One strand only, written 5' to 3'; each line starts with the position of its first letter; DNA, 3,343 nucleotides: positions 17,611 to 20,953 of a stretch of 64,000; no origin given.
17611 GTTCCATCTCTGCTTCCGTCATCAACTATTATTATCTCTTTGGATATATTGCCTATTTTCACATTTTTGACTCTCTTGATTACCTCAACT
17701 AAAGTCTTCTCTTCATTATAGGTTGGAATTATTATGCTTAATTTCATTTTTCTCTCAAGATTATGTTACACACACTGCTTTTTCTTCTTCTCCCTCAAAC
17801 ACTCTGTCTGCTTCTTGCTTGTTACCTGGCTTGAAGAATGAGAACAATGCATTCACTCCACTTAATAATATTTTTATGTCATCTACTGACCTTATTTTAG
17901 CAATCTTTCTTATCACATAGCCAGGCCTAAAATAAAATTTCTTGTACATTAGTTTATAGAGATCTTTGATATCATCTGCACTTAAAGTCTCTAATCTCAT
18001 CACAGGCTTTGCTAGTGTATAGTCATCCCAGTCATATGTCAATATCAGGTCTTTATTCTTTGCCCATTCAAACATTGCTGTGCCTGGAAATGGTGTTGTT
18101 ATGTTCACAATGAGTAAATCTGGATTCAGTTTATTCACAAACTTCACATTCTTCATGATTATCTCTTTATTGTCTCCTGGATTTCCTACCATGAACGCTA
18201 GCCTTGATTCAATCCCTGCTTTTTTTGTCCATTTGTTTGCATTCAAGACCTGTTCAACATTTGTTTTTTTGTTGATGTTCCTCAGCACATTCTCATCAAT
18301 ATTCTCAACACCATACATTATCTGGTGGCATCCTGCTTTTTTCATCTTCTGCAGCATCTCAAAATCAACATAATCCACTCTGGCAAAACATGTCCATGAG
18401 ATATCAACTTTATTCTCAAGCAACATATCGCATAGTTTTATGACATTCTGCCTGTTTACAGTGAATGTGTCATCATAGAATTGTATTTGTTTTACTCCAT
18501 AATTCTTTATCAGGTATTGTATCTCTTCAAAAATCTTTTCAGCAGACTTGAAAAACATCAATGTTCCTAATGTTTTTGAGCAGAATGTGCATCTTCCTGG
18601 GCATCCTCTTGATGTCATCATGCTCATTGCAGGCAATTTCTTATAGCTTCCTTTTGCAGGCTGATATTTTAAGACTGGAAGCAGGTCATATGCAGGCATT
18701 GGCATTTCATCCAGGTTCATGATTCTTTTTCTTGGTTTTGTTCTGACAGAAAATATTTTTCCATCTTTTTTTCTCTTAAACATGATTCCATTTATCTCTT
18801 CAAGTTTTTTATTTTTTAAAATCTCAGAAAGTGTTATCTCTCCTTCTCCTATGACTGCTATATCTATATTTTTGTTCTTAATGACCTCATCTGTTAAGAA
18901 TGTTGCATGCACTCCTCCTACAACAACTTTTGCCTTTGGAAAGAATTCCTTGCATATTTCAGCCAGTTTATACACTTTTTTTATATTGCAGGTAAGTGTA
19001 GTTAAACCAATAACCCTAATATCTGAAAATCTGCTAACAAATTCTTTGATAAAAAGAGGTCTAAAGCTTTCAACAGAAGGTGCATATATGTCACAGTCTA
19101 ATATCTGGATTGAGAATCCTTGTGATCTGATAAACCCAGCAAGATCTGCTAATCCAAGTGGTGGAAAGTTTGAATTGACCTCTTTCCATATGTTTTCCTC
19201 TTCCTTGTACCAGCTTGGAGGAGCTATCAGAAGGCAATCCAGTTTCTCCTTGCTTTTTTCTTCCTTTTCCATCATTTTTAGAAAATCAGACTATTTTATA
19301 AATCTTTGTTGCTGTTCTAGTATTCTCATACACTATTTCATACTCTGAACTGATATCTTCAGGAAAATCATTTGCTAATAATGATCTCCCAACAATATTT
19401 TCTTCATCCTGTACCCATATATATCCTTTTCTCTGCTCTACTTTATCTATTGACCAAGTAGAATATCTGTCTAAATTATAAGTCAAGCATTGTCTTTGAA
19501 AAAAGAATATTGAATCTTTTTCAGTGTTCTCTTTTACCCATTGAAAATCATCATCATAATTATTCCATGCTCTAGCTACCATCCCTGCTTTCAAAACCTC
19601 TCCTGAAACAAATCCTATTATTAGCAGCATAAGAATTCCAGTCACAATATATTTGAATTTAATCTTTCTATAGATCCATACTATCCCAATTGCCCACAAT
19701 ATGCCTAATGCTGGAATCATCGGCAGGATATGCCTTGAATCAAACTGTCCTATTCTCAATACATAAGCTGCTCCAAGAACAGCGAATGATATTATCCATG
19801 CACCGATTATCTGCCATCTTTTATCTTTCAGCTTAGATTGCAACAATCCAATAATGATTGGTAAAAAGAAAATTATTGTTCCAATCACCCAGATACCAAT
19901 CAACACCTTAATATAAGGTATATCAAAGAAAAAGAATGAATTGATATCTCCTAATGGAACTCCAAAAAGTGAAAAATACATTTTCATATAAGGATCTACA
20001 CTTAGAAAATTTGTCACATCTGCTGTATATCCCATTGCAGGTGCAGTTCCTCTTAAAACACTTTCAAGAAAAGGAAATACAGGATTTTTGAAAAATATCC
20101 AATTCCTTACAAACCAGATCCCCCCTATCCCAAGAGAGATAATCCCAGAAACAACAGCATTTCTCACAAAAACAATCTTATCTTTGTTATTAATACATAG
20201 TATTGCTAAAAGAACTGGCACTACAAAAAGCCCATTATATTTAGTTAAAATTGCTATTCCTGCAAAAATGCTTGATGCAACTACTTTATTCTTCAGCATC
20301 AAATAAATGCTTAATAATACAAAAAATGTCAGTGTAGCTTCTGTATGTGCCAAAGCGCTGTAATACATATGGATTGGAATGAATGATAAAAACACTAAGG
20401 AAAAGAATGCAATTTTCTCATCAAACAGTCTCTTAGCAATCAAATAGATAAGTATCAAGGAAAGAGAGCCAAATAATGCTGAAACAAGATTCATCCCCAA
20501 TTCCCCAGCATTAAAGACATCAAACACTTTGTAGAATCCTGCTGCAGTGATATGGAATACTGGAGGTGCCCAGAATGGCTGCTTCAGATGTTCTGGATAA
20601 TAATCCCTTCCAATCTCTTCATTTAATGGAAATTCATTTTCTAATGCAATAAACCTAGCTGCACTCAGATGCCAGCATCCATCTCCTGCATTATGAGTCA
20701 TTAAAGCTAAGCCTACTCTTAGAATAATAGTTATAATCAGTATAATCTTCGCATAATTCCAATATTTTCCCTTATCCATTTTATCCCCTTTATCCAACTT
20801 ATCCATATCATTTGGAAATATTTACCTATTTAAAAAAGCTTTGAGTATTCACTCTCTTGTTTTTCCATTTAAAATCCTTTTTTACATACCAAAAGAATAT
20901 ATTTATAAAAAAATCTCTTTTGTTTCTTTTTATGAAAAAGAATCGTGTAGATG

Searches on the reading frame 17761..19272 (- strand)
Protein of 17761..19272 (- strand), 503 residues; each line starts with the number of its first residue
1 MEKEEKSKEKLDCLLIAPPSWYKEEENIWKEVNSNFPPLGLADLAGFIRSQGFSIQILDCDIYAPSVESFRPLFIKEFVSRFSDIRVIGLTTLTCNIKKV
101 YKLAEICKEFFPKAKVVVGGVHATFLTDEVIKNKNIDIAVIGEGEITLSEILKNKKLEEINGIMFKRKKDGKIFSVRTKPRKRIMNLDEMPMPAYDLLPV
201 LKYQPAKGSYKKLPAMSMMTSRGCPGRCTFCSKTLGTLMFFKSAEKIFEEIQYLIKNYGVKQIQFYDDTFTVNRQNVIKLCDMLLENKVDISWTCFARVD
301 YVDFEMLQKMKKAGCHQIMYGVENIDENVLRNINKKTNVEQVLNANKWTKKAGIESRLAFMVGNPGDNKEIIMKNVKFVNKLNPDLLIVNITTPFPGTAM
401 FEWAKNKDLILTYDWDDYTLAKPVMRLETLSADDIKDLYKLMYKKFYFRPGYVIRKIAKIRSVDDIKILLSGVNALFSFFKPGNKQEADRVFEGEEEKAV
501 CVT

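Call 37: search_protein_families(library=pfam, proteins=[window:17761-19272:-], max_evalue=0.00001)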
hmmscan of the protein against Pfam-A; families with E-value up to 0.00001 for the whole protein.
window:17761-19272:- (503 aa): 2 families
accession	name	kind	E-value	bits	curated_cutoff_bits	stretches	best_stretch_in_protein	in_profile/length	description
PF04055.27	Radical_SAM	-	1.3e-24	87.7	29.5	1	220-378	3-165/166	Radical SAM superfamily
PF02310.24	B12-binding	-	7e-18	65.1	32.1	1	31-151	7-120/121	B12 binding domain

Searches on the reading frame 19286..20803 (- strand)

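Call 37: search_protein_families(library=pfam, proteins=[window:19286-20803:-], max_evalue=0.00001)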
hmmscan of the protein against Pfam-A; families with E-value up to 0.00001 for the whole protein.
window:19286-20803:- (505 aa): 2 families
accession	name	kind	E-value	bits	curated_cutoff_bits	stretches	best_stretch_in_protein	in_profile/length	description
PF13231.12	PMT_2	-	5.8e-17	62.8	26.1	1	80-211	3-138/160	Dolichyl-phosphate-mannose-protein mannosyltransferase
PF02366.24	PMT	-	4.5e-10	40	22.7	1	97-205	77-199/245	Dolichyl-phosphate-mannose-protein mannosyltransferase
